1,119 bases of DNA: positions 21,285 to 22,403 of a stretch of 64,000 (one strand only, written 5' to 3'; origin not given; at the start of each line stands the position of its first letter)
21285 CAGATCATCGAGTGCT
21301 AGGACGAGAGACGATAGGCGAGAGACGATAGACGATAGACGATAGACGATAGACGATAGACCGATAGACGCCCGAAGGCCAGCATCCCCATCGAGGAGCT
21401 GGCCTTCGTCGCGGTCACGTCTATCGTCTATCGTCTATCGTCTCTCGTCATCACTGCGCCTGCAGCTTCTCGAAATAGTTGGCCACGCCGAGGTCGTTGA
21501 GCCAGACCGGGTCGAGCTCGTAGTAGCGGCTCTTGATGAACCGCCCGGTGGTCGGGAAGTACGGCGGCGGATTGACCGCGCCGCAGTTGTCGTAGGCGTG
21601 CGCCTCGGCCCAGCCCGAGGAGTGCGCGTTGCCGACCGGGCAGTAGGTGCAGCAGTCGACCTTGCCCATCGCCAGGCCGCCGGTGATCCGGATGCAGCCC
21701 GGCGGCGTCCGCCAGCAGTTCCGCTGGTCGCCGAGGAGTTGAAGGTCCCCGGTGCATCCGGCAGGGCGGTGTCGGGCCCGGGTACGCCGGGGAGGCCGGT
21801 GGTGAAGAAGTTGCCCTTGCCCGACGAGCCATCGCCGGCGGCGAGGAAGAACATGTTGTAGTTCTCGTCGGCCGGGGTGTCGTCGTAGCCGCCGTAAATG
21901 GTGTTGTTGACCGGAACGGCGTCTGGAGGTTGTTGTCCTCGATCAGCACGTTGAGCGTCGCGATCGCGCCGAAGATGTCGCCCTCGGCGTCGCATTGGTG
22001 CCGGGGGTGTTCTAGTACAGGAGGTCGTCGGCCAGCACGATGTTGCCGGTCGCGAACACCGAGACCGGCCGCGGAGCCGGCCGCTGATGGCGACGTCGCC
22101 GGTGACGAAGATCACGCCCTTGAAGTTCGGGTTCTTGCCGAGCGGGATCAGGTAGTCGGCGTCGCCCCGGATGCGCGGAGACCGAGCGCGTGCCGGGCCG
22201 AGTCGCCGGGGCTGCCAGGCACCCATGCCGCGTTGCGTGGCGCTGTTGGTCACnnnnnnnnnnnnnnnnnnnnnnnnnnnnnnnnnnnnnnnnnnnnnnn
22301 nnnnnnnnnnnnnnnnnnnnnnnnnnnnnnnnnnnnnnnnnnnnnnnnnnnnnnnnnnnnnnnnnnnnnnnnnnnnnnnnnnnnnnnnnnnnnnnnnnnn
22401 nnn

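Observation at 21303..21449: Intergenic hairpins whose arms are tandem heptanucleotide arrays: type example of a 7-locus family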

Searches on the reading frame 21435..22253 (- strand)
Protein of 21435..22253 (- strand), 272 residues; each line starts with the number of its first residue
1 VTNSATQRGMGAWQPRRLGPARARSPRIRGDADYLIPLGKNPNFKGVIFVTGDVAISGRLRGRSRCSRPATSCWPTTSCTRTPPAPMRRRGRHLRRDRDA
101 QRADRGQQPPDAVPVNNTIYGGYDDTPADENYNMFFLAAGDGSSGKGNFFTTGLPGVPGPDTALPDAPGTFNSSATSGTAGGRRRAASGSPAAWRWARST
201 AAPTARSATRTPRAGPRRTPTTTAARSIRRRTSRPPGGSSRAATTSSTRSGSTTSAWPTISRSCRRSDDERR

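Call 41: search_protein_families(library=pfam, proteins=[window:21435-22253:-], max_evalue=0.01)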
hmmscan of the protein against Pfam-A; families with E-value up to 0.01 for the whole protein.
window:21435-22253:- (272 aa): 0 families
